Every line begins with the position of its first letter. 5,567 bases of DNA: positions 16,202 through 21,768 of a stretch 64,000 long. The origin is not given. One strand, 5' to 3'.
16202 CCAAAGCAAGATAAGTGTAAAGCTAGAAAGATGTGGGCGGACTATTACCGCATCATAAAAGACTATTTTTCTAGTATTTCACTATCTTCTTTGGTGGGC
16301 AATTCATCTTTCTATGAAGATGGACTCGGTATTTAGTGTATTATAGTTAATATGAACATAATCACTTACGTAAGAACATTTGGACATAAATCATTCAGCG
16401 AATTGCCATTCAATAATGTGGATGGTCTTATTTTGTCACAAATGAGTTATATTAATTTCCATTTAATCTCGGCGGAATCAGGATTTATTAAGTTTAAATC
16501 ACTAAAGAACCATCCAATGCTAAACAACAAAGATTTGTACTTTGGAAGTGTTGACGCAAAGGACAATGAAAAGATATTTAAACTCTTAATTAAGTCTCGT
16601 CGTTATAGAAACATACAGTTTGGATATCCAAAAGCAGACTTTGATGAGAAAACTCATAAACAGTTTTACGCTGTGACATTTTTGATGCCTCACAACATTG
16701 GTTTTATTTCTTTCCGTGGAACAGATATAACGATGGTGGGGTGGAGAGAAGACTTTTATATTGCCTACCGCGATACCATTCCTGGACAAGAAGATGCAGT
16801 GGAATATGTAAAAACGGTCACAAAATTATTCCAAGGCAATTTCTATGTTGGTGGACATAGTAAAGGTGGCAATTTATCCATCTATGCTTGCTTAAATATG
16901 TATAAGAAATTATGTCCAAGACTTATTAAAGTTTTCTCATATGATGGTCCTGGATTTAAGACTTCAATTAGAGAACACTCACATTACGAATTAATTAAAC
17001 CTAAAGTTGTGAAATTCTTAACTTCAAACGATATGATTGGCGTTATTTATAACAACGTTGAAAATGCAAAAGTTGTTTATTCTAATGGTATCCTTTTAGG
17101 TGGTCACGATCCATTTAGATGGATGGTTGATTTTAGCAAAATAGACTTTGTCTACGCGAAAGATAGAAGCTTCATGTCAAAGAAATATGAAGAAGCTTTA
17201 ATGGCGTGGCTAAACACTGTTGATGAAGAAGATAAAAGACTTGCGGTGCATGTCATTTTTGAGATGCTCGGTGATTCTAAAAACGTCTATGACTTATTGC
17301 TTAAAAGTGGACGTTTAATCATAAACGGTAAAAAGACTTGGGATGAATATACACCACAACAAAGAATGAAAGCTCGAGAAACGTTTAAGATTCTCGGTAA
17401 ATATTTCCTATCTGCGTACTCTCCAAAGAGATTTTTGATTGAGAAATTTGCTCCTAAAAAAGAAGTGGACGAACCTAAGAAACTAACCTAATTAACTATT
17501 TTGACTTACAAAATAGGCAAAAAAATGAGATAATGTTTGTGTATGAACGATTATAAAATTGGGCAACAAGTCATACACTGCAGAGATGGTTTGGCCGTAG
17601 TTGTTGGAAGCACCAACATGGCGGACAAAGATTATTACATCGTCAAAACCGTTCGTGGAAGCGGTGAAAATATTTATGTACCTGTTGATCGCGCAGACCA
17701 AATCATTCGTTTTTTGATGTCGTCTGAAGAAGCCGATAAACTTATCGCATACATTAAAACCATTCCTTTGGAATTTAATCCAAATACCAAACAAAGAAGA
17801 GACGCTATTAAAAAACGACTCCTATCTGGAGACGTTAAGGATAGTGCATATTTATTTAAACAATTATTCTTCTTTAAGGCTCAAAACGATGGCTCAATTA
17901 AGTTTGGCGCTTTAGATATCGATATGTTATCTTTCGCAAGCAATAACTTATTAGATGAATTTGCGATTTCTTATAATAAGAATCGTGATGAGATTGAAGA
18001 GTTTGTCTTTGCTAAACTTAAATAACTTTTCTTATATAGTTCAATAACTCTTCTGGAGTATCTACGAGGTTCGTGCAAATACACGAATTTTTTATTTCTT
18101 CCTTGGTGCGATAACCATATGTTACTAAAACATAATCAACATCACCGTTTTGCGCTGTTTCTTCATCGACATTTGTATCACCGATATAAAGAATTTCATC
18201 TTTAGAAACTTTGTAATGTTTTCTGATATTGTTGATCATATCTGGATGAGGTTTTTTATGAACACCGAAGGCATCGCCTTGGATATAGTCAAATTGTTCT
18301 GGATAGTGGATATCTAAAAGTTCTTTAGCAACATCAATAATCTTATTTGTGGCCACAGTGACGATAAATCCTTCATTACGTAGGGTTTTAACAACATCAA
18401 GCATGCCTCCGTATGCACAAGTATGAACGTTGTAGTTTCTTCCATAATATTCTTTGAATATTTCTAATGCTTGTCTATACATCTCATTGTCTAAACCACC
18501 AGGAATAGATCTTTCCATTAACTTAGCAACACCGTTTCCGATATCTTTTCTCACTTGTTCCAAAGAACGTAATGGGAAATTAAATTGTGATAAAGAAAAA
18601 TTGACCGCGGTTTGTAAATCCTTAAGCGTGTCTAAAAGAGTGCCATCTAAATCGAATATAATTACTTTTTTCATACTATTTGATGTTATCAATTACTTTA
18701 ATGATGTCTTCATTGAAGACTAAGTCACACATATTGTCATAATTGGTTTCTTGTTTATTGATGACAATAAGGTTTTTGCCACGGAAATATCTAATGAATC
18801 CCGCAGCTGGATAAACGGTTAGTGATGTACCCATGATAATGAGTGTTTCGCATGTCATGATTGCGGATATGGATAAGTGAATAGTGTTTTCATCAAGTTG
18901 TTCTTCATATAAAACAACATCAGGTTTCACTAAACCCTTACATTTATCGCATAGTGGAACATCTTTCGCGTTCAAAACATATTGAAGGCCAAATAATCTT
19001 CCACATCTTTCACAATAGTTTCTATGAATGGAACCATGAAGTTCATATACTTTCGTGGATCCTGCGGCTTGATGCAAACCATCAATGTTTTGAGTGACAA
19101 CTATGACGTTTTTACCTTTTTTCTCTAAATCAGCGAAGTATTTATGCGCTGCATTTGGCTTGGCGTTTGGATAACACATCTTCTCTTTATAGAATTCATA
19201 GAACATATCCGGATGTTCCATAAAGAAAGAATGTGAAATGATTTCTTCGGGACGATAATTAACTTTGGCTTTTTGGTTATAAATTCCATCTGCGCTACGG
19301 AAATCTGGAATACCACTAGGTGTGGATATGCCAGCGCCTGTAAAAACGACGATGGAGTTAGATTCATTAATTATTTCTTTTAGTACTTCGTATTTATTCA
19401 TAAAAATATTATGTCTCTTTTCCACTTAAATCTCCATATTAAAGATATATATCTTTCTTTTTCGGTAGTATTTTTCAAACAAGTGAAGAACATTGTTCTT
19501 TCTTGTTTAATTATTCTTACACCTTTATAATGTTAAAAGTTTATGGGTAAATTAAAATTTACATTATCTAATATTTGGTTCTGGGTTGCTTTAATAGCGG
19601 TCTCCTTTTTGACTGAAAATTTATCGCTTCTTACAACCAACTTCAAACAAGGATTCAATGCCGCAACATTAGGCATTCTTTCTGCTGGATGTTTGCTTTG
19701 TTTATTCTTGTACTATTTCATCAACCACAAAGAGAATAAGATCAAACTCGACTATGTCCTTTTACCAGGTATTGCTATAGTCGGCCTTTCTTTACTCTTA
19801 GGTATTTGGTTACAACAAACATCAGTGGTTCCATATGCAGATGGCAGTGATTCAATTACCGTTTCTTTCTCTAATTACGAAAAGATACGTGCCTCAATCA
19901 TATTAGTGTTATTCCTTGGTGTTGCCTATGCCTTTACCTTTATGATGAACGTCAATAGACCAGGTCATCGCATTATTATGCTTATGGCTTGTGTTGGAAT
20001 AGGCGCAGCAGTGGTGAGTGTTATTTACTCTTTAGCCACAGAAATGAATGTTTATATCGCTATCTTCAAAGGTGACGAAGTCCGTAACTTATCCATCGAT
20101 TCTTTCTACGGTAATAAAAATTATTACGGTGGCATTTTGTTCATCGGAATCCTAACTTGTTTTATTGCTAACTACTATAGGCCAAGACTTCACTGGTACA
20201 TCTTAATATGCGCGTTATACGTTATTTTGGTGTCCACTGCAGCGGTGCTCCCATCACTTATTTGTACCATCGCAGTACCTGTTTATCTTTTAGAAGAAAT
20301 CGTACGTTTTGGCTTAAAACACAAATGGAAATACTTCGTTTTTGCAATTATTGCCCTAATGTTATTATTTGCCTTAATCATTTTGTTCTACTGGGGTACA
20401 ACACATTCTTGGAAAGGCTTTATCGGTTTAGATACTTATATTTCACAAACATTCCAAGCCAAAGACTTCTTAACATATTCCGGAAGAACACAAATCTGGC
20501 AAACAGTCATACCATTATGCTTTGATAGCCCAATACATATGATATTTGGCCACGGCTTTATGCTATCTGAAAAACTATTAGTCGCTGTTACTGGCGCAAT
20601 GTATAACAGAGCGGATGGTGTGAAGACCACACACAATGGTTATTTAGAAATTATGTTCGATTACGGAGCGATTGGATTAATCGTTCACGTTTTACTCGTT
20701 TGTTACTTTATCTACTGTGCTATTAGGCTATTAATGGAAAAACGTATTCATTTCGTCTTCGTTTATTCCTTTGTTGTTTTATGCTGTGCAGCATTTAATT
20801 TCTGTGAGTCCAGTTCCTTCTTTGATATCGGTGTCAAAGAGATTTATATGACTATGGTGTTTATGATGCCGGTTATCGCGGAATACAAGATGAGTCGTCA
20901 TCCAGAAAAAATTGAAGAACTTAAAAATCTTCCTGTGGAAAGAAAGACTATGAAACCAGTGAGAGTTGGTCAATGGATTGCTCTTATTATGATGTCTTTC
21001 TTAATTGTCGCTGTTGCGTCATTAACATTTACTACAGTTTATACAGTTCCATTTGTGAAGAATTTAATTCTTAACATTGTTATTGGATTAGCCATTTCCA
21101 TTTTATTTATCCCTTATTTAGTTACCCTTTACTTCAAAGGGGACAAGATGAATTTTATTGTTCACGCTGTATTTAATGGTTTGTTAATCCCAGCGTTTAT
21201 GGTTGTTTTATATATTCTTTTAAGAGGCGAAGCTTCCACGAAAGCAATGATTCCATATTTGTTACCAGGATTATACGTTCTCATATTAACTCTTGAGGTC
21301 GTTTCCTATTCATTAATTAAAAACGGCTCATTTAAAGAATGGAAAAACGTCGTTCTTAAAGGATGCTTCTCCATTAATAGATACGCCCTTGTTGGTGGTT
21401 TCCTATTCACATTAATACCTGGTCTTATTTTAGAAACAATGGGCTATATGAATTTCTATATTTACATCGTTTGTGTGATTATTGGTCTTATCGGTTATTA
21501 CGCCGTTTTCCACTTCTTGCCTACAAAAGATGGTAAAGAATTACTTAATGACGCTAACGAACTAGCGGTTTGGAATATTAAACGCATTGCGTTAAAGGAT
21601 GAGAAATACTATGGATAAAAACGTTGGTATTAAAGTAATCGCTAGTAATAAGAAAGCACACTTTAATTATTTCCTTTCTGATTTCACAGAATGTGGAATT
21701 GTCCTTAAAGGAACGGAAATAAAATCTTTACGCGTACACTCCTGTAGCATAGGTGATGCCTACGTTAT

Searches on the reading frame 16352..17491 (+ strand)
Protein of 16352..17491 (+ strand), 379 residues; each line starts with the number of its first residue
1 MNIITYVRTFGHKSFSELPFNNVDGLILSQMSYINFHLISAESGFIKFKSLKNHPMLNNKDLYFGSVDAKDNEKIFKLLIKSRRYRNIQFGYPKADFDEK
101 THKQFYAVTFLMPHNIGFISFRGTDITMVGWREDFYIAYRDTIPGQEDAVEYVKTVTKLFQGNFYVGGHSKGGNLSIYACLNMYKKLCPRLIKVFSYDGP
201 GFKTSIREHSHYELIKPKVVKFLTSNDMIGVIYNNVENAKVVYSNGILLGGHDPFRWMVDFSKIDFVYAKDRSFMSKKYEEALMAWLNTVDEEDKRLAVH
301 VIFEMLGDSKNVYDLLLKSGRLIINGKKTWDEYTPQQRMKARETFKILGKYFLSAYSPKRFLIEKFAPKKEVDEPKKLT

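Call 64: search_protein_families(library=pfam, proteins=[window:16352-17491:+], max_evalue=0.001)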
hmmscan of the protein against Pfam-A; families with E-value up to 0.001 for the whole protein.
window:16352-17491:+ (379 aa): 1 family
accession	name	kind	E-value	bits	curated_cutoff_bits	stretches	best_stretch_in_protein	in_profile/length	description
PF11187.14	Mbeg1-like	-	1.8e-60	204.6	21.1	1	81-304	3-224/224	Mbeg1-like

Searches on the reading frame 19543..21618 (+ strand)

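Call 64: search_protein_families(library=pfam, proteins=[window:19543-21618:+], max_evalue=0.001)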
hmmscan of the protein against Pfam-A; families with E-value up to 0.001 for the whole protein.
window:19543-21618:+ (691 aa): 1 family
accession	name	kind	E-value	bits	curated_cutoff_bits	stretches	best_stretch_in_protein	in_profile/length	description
PF04932.20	Wzy_C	-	1.4e-07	31.8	31.7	1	238-382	22-148/149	O-Antigen ligase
